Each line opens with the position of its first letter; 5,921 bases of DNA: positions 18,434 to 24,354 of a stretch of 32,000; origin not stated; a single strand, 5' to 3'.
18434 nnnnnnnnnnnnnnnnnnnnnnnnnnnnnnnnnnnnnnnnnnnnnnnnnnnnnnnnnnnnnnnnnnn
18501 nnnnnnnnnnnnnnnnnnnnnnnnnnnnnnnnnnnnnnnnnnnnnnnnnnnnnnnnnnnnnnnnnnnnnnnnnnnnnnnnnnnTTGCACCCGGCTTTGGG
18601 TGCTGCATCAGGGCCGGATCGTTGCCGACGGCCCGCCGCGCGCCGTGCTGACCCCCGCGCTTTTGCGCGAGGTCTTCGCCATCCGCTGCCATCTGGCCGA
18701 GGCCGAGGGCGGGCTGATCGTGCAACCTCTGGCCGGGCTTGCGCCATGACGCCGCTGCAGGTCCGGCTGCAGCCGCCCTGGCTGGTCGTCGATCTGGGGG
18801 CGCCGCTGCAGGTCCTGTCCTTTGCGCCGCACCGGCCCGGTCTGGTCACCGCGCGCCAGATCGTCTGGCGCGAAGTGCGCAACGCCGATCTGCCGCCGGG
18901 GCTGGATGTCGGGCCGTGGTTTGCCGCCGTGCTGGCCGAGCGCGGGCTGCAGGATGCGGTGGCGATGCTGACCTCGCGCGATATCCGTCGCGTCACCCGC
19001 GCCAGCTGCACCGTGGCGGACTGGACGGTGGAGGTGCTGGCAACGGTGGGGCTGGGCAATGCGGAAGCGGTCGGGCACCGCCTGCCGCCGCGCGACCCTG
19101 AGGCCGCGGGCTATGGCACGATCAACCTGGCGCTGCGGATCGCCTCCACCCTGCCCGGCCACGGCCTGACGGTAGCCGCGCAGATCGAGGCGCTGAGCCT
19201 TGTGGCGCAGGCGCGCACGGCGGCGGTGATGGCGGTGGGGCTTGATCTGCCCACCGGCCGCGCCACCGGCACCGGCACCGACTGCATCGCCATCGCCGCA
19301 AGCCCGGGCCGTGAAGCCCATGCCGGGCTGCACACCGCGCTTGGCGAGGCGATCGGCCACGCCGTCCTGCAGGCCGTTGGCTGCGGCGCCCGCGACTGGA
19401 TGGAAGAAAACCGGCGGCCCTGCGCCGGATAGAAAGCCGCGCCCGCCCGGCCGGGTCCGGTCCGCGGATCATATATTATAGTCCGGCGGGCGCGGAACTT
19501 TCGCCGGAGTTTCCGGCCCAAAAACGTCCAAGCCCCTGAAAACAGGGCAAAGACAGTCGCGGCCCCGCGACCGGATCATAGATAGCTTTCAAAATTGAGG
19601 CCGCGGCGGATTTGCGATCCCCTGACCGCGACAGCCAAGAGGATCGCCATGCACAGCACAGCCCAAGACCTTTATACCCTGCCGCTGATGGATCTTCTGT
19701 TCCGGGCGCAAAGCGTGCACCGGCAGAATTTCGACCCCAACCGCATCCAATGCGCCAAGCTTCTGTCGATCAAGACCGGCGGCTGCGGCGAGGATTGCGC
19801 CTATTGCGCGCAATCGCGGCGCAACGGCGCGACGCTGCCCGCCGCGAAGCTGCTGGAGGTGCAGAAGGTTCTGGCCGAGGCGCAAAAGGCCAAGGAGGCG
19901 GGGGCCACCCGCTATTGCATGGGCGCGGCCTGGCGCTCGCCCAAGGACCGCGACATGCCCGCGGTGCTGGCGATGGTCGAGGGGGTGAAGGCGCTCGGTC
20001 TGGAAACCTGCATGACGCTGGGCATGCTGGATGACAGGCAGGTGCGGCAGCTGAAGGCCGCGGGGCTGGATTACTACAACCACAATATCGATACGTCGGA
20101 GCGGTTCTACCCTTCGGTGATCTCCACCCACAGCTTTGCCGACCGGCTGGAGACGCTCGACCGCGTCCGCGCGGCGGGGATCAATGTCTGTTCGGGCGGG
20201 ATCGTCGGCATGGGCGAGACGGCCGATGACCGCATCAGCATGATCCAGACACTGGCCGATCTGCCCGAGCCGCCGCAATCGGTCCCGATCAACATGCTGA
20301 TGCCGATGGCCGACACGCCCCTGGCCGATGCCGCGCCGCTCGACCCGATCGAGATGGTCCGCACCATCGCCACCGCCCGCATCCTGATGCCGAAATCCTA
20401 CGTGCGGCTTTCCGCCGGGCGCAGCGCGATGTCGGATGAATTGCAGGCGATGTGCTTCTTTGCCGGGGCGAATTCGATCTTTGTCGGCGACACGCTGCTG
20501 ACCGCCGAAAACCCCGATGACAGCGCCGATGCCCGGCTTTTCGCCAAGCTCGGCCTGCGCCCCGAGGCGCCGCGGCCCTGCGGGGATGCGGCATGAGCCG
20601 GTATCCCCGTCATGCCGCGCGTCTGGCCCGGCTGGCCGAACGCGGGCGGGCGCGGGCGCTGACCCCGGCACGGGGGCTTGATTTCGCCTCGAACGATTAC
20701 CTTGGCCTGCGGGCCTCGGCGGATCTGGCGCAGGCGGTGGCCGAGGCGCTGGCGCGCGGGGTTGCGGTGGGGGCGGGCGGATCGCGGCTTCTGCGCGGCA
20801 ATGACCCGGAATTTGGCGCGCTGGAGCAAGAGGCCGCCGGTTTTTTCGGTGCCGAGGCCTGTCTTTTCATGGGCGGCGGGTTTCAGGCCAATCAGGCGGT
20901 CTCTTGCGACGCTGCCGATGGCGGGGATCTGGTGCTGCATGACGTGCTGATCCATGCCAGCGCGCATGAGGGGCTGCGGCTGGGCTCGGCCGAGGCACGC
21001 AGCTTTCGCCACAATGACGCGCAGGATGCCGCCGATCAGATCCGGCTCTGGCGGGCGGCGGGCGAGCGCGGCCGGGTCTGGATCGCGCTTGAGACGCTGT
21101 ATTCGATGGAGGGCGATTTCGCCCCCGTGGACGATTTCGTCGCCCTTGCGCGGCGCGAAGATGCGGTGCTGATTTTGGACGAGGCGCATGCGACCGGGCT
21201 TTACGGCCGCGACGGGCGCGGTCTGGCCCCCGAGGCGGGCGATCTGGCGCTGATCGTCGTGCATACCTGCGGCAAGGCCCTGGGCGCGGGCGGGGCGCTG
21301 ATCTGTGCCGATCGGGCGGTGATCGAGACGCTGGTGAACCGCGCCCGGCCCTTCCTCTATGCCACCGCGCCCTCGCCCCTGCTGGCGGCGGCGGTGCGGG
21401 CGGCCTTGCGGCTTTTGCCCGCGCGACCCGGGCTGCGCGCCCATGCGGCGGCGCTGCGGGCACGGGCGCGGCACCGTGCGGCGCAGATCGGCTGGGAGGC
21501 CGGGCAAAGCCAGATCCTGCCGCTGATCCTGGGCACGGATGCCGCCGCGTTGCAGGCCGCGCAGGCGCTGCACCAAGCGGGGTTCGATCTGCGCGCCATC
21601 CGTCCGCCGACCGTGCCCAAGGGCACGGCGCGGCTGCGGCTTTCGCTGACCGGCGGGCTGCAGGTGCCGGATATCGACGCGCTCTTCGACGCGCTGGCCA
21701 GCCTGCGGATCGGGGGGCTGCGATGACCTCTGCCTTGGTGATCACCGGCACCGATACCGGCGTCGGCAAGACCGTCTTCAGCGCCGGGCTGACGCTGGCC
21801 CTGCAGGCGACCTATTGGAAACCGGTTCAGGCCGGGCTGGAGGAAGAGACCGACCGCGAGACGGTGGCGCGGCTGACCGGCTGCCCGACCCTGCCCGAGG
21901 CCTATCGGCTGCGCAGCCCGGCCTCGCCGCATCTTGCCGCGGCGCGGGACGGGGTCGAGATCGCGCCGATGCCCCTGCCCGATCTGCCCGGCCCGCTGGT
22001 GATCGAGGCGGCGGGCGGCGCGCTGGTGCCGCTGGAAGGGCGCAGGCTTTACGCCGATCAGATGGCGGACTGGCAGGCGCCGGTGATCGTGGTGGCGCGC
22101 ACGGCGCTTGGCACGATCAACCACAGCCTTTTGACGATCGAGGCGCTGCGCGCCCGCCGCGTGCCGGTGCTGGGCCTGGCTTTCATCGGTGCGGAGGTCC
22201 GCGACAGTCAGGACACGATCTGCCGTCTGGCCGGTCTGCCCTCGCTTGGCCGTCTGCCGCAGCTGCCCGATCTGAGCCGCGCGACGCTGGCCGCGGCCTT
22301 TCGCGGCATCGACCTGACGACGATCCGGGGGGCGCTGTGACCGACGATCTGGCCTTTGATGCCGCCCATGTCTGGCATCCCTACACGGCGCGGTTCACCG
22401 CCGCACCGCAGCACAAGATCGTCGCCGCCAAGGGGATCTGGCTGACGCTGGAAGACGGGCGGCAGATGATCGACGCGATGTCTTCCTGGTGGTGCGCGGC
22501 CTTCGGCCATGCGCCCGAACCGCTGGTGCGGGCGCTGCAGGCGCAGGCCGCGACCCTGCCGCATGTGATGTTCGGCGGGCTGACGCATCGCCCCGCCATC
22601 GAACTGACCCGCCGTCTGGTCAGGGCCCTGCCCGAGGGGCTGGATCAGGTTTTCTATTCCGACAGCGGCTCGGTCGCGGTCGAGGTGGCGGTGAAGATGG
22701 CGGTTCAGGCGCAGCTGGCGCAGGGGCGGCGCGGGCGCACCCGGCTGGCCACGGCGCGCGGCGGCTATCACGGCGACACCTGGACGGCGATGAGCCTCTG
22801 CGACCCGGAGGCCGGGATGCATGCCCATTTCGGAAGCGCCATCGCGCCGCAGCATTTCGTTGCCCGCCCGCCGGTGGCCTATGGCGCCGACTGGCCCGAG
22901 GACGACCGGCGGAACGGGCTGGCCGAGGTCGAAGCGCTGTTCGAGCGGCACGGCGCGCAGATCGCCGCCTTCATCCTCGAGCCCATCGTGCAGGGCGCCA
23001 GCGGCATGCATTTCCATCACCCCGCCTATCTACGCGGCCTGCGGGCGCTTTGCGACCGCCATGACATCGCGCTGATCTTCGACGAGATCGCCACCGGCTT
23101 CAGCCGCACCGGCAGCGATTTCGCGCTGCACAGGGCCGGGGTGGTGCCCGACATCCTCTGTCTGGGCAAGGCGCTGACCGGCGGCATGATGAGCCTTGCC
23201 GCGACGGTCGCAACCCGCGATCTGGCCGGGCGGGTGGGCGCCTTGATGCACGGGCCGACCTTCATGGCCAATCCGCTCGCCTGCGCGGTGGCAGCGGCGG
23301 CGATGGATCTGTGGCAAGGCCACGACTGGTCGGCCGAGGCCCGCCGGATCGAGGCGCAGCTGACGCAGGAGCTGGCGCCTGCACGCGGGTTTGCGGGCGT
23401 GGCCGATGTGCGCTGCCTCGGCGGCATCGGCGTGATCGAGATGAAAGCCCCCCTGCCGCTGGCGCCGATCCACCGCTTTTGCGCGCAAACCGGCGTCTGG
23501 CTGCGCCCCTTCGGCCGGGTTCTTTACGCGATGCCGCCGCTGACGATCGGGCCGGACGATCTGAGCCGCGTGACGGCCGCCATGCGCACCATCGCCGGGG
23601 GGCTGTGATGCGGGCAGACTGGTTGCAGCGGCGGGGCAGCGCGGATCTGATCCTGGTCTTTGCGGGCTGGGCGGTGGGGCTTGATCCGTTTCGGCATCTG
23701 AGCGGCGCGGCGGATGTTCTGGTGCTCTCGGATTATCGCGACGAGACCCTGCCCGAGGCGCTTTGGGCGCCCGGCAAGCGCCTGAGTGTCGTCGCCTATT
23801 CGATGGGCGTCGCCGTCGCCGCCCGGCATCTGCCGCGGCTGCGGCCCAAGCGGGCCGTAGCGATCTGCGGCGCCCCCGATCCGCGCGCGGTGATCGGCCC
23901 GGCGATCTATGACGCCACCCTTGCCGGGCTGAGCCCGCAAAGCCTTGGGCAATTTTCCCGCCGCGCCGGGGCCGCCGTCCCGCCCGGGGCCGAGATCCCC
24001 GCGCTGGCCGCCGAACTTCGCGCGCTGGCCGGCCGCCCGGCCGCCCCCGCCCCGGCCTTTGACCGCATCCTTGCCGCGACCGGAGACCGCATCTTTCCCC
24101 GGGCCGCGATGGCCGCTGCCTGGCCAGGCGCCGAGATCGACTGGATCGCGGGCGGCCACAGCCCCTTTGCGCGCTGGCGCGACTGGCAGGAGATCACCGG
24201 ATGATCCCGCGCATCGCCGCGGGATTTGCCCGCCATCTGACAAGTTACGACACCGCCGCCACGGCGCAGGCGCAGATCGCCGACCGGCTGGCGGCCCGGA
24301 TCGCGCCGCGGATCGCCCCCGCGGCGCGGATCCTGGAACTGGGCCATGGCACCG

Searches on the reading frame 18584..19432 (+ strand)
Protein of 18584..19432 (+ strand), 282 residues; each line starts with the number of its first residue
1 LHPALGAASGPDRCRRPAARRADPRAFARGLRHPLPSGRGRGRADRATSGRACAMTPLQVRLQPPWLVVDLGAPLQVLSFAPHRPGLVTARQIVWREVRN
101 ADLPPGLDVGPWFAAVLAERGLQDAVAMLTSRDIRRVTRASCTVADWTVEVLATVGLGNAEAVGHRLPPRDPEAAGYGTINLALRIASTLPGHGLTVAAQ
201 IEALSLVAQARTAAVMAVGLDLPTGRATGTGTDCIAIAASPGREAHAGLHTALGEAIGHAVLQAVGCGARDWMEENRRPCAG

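Call 10: search_protein_families(library=ncbifam, proteins=[window:18584-19432:+], max_evalue=0.00001)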
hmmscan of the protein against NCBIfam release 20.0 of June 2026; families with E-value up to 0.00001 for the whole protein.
window:18584-19432:+ (282 aa): 1 family
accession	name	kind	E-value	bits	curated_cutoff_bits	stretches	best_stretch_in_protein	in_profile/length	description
NF038002.1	bifunc_CbiS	equivalog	1.2e-20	74.2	250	1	68-269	4-192/335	bifunctional adenosylcobinamide hydrolase/alpha-ribazole phosphatase CbiS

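Call 36: search_protein_families(library=pfam, proteins=[window:18584-19432:+], max_evalue=1)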
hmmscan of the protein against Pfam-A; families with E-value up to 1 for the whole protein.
window:18584-19432:+ (282 aa): 1 family
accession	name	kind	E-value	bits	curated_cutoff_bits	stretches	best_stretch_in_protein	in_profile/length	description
PF01955.23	CbiZ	-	5.2e-43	147.7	27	1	71-265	2-191/191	Adenosylcobinamide amidohydrolase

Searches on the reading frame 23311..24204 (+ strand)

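Call 10: search_protein_families(library=ncbifam, proteins=[window:23311-24204:+], max_evalue=0.00001)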
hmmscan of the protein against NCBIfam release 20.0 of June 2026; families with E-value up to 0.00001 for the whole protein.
window:23311-24204:+ (297 aa): 0 families

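Call 36: search_protein_families(library=pfam, proteins=[window:23311-24204:+], max_evalue=1)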
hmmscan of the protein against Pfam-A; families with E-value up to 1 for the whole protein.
window:23311-24204:+ (297 aa): 1 family
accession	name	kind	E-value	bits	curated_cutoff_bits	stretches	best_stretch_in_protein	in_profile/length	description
PF04301.19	BioG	-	1.1e-12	48.4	27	1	101-219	2-123/213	Pimeloyl-ACP methyl esterase BioG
